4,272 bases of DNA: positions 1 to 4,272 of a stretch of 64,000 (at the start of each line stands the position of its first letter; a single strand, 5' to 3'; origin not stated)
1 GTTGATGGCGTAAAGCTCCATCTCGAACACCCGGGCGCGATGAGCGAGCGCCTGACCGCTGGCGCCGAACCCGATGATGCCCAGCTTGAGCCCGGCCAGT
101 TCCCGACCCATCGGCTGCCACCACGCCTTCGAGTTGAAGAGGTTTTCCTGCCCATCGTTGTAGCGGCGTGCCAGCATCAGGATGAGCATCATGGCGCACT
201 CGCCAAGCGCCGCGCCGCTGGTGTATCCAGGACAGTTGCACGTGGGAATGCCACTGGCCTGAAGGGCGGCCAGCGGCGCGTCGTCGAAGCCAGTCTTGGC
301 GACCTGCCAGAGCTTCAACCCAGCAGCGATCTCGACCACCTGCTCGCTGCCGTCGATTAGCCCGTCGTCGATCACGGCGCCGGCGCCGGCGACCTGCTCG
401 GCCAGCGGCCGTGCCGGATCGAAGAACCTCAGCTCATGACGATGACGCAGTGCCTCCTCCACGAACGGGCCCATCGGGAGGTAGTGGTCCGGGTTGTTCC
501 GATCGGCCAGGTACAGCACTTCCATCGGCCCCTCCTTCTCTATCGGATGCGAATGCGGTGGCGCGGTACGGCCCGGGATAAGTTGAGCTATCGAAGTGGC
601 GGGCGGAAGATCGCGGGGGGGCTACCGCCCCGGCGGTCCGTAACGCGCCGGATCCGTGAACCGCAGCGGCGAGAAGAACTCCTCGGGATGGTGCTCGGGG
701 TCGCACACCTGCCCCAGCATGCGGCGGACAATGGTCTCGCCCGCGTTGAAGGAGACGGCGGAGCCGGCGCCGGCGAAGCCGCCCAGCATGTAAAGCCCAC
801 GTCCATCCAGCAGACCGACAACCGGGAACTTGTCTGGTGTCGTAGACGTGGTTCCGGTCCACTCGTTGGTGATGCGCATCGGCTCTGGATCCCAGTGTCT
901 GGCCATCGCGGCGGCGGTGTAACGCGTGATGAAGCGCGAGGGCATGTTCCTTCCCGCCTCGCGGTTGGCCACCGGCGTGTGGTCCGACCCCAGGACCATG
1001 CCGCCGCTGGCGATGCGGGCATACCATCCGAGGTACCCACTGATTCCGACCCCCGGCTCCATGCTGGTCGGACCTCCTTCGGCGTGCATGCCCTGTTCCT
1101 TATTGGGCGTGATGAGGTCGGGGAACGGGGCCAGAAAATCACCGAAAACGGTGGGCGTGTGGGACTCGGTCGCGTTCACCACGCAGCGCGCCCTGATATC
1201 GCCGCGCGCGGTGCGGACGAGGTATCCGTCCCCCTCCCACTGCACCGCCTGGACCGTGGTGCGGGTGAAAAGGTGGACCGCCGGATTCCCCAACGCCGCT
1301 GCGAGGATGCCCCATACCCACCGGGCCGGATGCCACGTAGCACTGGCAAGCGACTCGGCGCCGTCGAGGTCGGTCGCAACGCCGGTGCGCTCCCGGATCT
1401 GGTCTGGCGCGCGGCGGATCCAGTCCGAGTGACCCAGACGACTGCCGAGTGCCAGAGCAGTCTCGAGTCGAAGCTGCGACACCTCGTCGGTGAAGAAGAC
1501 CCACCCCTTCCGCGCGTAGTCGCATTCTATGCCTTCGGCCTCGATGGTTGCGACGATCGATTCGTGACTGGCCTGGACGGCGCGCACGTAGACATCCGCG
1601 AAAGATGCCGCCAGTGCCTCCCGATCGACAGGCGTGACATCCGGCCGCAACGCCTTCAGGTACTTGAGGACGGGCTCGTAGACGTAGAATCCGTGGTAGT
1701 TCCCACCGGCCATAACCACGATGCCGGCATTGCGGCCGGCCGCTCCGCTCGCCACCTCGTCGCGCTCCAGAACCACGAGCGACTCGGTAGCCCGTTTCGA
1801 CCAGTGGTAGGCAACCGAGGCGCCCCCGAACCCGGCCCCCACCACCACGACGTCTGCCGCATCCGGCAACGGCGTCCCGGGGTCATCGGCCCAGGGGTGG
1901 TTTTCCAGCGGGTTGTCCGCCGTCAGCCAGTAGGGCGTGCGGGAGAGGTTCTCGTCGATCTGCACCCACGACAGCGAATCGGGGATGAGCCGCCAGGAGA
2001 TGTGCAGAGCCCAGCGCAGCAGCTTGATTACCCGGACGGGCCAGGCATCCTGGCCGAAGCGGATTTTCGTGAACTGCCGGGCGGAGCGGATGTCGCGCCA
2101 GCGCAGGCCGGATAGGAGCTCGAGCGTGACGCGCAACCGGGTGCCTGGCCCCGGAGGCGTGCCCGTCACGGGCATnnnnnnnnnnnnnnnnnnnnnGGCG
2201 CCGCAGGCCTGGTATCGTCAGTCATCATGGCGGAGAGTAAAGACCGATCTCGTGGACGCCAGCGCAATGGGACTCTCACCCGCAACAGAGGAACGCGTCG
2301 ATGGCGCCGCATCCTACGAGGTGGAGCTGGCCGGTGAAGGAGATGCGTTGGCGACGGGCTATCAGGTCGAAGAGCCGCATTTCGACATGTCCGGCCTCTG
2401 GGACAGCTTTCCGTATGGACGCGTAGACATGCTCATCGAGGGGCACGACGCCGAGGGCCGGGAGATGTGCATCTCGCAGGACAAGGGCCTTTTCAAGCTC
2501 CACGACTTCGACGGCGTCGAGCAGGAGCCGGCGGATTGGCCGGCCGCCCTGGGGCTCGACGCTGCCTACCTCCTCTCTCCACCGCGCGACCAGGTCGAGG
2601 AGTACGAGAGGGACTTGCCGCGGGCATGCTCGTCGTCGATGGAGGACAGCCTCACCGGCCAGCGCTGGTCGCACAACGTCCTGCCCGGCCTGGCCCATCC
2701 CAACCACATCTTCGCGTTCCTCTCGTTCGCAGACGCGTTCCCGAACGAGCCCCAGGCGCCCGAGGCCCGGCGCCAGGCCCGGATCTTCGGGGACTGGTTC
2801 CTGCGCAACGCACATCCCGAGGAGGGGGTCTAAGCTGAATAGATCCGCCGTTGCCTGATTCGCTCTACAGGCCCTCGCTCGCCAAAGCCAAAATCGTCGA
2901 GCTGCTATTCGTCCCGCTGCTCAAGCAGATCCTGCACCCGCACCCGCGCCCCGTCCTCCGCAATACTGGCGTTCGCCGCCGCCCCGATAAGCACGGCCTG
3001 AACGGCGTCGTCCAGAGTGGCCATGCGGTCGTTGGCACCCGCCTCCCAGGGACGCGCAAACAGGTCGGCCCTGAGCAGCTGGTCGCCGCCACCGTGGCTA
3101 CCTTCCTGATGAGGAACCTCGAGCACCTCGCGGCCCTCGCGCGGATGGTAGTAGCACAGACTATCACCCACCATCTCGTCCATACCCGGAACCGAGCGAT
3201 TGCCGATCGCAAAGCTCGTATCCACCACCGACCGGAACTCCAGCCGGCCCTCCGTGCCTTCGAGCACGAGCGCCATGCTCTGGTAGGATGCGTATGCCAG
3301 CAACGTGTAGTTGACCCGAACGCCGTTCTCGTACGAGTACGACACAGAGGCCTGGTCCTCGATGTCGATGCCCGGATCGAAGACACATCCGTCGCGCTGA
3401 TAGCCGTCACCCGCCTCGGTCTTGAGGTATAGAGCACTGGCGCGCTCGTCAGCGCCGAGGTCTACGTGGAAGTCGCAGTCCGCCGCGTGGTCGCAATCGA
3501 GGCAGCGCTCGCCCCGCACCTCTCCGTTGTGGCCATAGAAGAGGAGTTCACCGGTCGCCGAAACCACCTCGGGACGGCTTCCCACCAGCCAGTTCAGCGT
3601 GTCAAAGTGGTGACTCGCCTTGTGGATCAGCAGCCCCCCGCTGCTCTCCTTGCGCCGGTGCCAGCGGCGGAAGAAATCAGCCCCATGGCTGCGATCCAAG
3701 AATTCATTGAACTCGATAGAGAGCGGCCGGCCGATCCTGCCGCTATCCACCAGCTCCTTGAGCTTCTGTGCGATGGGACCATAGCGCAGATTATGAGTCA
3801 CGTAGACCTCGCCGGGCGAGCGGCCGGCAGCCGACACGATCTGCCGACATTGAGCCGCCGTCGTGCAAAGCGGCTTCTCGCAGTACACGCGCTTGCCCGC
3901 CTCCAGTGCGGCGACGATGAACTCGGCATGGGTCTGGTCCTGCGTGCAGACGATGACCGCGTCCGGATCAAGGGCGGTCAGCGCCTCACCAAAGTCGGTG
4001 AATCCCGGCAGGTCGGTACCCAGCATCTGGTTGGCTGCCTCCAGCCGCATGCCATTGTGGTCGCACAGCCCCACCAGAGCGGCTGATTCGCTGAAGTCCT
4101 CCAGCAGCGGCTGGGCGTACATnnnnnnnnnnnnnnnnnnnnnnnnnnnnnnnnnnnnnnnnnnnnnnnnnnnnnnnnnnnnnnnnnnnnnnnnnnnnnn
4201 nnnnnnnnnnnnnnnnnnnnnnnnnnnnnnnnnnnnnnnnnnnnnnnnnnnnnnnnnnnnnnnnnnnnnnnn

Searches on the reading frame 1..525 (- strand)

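Call 11: search_protein_families(library=pfam, proteins=[window:1-525:-], max_evalue=0.001)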
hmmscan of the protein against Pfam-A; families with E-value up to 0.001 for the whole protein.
window:1-525:- (175 aa): 2 families
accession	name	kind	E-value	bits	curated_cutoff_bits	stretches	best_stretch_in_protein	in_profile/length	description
PF02826.25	2-Hacid_dh_C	-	2.8e-10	40.3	25.1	1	112-174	1-65/178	D-isomer specific 2-hydroxyacid dehydrogenase, NAD binding domain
PF00389.36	2-Hacid_dh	-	6.3e-07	29.6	24.6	1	26-103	15-95/134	D-isomer specific 2-hydroxyacid dehydrogenase, catalytic domain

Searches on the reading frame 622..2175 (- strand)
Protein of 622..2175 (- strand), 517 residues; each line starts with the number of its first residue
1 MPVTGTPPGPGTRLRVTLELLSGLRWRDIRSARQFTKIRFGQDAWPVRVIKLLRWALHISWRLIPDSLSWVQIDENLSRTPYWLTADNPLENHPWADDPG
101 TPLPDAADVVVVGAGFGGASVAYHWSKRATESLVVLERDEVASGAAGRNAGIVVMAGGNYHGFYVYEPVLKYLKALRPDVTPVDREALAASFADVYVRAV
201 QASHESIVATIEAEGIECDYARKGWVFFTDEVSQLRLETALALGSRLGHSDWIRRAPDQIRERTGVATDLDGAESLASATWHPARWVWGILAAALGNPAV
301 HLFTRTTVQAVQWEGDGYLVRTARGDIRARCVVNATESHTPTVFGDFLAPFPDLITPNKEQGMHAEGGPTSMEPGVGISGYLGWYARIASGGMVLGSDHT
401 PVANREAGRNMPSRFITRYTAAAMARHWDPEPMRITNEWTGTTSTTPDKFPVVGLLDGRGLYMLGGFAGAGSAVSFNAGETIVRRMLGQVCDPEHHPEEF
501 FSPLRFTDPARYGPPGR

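Call 11: search_protein_families(library=pfam, proteins=[window:622-2136:-], max_evalue=0.001)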
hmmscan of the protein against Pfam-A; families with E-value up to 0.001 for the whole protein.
window:622-2136:- (504 aa): 3 families
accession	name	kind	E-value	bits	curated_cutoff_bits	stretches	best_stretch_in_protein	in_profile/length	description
PF01266.30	DAO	-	1.7e-40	140.1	27.9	1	95-471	1-352/353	FAD dependent oxidoreductase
PF13738.12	Pyr_redox_3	-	0.00021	21.1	30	0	288-323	97-132/305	Pyridine nucleotide-disulphide oxidoreductase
PF13450.12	NAD_binding_8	-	0.00027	21.6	21.9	1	98-138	1-42/68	NAD(P)-binding Rossmann-like domain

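Call 72: find_encoding_contigs(protein=window:622-2175:-, flank=10000, max_places=2)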
Protein window:622-2175:- (517 aa): 3 contigs read that carry it; 2 places shown.
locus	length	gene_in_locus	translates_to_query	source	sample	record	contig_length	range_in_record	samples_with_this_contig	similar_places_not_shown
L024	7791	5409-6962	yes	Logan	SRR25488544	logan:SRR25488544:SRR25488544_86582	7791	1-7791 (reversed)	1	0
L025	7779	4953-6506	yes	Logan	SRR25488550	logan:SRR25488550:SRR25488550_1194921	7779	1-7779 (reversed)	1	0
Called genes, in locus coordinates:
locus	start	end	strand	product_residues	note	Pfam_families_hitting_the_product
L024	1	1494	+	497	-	?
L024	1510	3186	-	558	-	-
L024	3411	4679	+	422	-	PF01408:GFO_IDH_MocA, PF02894:GFO_IDH_MocA_C, PF22725:GFO_IDH_MocA_C3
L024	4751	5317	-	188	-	-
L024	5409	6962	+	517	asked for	PF01266:DAO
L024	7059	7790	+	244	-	?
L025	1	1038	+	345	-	?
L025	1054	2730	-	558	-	-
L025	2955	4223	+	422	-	PF01408:GFO_IDH_MocA, PF02894:GFO_IDH_MocA_C, PF22725:GFO_IDH_MocA_C3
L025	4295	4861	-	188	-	-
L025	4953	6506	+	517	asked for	PF01266:DAO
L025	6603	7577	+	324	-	PF00389:2-Hacid_dh, PF02826:2-Hacid_dh_C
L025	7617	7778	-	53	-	?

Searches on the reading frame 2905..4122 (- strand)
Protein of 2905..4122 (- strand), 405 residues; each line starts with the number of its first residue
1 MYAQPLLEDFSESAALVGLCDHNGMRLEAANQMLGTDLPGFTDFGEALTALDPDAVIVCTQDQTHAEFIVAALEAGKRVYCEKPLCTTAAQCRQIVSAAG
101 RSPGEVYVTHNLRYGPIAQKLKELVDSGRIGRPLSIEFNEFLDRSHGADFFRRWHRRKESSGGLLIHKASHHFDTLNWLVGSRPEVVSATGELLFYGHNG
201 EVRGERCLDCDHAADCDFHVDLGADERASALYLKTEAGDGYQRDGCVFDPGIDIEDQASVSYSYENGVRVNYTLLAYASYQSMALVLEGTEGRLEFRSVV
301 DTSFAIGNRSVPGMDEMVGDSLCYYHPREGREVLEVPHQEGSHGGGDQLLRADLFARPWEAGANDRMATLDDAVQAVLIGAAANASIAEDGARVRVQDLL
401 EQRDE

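Call 11: search_protein_families(library=pfam, proteins=[window:2905-4122:-], max_evalue=0.001)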
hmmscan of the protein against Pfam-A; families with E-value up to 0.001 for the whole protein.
window:2905-4122:- (405 aa): 3 families
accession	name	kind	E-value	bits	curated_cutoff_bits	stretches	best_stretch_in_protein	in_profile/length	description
PF02894.22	GFO_IDH_MocA_C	-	2.5e-21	76.9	22.9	1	122-391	1-214/218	Oxidoreductase family, C-terminal alpha/beta domain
PF22725.1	GFO_IDH_MocA_C3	-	1.5e-18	67.4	27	1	119-295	2-124/124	GFO/IDH/MocA C-terminal domain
PF01408.29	GFO_IDH_MocA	-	2.3e-18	67.5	24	1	3-109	16-119/120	Oxidoreductase family, NAD-binding Rossmann fold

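Call 32: find_encoding_contigs(protein=window:2905-4122:-, flank=10000, max_places=2)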
Protein window:2905-4122:- (405 aa): 1 contig read that carries it; 1 place shown.
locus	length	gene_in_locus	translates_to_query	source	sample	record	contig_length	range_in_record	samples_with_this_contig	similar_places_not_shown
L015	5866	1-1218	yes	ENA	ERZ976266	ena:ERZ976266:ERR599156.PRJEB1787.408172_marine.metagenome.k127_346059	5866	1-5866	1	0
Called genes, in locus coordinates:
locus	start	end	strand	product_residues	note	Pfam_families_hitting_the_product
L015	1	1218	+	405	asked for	?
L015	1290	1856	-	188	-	-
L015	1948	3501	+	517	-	PF01266:DAO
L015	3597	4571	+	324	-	PF00389:2-Hacid_dh, PF02826:2-Hacid_dh_C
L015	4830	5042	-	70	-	-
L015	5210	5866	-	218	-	?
